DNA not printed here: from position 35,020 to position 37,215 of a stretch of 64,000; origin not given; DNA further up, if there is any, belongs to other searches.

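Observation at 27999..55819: Four AsnB-type glutamine amidotransferase paralogues inside one glycan locus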

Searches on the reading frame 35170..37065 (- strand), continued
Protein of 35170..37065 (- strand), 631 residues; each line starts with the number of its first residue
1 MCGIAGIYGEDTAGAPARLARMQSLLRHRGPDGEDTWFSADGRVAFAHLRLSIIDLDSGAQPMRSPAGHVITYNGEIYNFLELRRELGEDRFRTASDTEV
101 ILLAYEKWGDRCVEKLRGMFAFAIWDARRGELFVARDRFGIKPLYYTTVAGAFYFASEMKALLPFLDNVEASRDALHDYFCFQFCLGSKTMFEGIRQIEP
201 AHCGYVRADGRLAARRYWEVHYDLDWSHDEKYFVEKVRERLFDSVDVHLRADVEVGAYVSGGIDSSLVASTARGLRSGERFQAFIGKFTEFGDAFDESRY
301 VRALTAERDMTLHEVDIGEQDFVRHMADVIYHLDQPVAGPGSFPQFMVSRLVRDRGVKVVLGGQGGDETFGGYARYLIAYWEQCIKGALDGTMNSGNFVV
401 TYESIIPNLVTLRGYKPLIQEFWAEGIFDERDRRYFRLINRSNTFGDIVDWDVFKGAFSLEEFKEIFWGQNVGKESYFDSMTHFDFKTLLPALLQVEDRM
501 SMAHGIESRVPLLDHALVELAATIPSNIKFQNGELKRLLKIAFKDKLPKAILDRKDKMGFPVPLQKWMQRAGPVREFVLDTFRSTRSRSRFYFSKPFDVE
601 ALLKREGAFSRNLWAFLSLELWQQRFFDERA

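Call 60: find_encoding_contigs(protein=P0216, flank=10000, max_places=1)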
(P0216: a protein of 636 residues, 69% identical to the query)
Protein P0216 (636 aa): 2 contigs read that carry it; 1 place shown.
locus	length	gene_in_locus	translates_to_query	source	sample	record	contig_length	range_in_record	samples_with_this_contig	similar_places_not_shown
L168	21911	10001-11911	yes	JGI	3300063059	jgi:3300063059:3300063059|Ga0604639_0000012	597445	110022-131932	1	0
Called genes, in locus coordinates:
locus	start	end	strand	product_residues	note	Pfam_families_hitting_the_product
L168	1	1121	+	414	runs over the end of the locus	PF00005:ABC_tran, PF13304:AAA_21 (faint)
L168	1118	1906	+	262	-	PF01061:ABC2_membrane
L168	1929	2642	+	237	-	PF08889:WbqC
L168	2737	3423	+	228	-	PF00657:Lipase_GDSL, PF13472:Lipase_GDSL_2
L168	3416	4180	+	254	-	PF05401:NodS, PF01209:Ubie_methyltran, PF05175:MTS, PF13489:Methyltransf_23, PF13649:Methyltransf_25, PF13847:Methyltransf_31, PF08241:Methyltransf_11, PF08242:Methyltransf_12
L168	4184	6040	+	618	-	-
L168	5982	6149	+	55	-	-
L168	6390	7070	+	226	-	PF01609:DDE_Tnp_1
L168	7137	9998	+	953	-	PF13579:Glyco_trans_4_4, PF13439:Glyco_transf_4, PF00534:Glycos_transf_1, PF13692:Glyco_trans_1_4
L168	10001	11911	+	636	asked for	PF13522:GATase_6, PF13537:GATase_7, PF12481:DUF3700 (faint), PF00733:Asn_synthase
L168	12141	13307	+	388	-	-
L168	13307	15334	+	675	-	PF13522:GATase_6, PF13537:GATase_7, PF00733:Asn_synthase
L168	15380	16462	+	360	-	PF02350:Epimerase_2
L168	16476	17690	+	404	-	PF13439:Glyco_transf_4, PF13579:Glyco_trans_4_4 (weak), PF00534:Glycos_transf_1, PF13692:Glyco_trans_1_4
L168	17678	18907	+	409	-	PF13439:Glyco_transf_4, PF13579:Glyco_trans_4_4, PF00534:Glycos_transf_1, PF13692:Glyco_trans_1_4, PF13524:Glyco_trans_1_2 (weak)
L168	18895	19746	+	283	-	PF01370:Epimerase, PF04321:RmlD_sub_bind, PF16363:GDP_Man_Dehyd (weak)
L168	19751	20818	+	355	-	PF01073:3Beta_HSD (weak), PF01370:Epimerase, PF02719:Polysacc_synt_2, PF04321:RmlD_sub_bind (faint), PF16363:GDP_Man_Dehyd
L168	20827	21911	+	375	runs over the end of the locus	PF02350:Epimerase_2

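Call 61: find_encoding_contigs(protein=P0210, flank=10000, max_places=1)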
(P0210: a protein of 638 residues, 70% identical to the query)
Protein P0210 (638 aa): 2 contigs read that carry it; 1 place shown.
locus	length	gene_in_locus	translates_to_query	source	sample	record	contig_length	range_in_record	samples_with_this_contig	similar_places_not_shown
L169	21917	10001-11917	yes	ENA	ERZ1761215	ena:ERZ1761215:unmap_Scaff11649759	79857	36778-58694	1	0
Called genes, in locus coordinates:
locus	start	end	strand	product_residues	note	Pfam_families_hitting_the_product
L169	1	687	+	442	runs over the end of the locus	-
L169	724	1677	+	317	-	PF13489:Methyltransf_23, PF01209:Ubie_methyltran, PF13847:Methyltransf_31, PF08241:Methyltransf_11, PF08242:Methyltransf_12, PF13649:Methyltransf_25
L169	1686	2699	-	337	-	PF13489:Methyltransf_23, PF01728:FtsJ (weak), PF08241:Methyltransf_11, PF08242:Methyltransf_12, PF13649:Methyltransf_25, PF13847:Methyltransf_31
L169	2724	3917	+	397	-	PF13524:Glyco_trans_1_2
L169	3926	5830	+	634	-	PF13522:GATase_6, PF13537:GATase_7, PF00733:Asn_synthase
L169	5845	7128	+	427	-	PF13439:Glyco_transf_4, PF13579:Glyco_trans_4_4, PF13477:Glyco_trans_4_2, PF00534:Glycos_transf_1, PF13692:Glyco_trans_1_4, PF13524:Glyco_trans_1_2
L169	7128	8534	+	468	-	PF13439:Glyco_transf_4, PF13579:Glyco_trans_4_4, PF00534:Glycos_transf_1, PF13692:Glyco_trans_1_4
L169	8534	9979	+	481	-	PF13579:Glyco_trans_4_4, PF13439:Glyco_transf_4, PF00534:Glycos_transf_1, PF13692:Glyco_trans_1_4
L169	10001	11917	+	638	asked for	PF13522:GATase_6, PF13537:GATase_7, PF00733:Asn_synthase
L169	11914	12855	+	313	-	PF01073:3Beta_HSD, PF01370:Epimerase, PF02719:Polysacc_synt_2, PF04321:RmlD_sub_bind, PF13460:NAD_binding_10, PF16363:GDP_Man_Dehyd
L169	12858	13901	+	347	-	PF01073:3Beta_HSD, PF01370:Epimerase, PF07993:NAD_binding_4 (faint), PF16363:GDP_Man_Dehyd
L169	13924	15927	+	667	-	PF13522:GATase_6, PF13537:GATase_7, PF00733:Asn_synthase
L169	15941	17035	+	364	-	PF02350:Epimerase_2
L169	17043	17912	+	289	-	PF13489:Methyltransf_23, PF13847:Methyltransf_31 (weak), PF08241:Methyltransf_11, PF08242:Methyltransf_12, PF13649:Methyltransf_25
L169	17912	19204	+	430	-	PF13439:Glyco_transf_4 (weak), PF13579:Glyco_trans_4_4, PF13692:Glyco_trans_1_4 (faint)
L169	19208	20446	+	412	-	PF13439:Glyco_transf_4, PF13579:Glyco_trans_4_4, PF00534:Glycos_transf_1, PF13692:Glyco_trans_1_4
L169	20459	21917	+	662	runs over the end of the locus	PF00596:Aldolase_II, PF00106:adh_short, PF13561:adh_short_C2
